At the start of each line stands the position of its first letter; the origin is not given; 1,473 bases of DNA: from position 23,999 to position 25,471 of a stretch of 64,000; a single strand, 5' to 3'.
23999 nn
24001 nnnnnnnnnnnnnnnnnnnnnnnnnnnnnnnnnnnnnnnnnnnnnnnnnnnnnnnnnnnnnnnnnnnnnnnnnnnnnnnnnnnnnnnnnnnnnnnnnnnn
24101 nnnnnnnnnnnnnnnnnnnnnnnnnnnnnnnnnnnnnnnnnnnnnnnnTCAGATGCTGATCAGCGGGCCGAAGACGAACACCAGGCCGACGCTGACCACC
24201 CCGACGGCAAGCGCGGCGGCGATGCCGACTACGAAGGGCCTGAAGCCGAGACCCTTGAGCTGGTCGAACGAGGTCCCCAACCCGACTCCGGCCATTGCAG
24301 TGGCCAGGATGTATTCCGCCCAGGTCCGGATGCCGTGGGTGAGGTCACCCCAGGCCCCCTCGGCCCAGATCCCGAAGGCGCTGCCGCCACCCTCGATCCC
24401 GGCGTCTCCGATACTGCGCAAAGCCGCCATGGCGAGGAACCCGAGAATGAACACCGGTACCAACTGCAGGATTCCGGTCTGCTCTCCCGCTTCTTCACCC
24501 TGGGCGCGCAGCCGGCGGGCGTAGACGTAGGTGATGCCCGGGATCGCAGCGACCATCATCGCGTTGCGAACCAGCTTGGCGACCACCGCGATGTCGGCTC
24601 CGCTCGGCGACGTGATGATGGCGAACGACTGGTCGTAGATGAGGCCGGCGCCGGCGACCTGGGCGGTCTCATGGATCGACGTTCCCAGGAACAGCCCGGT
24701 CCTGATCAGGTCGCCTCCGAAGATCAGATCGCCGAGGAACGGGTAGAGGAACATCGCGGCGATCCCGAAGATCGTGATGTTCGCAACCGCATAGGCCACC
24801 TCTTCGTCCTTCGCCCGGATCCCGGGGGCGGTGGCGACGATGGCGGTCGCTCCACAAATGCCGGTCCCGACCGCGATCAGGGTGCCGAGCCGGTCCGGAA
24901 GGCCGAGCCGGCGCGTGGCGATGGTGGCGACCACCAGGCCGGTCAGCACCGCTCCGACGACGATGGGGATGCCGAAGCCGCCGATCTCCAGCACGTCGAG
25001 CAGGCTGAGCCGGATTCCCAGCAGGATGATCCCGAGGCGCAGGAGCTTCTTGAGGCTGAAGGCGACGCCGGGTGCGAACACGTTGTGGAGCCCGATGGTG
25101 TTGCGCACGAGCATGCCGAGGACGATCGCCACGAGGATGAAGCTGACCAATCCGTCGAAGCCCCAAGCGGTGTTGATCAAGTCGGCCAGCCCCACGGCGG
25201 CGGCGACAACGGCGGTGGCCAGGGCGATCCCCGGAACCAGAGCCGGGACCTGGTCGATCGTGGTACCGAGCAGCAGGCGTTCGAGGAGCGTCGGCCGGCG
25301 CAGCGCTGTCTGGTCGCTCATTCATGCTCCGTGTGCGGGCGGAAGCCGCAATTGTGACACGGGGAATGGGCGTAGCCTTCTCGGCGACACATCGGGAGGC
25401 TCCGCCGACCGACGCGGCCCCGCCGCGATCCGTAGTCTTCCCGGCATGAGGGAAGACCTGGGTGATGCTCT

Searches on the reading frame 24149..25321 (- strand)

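Call 73: search_protein_families(library=pfam, proteins=[window:24149-25321:-], max_evalue=0.001)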
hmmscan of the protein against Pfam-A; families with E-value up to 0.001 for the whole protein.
window:24149-25321:- (390 aa): 1 family
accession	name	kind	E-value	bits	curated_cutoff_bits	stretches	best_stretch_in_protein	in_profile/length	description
PF03601.19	Cons_hypoth698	-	2.9e-63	214.1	24.5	1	42-365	9-303/304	Conserved hypothetical protein 698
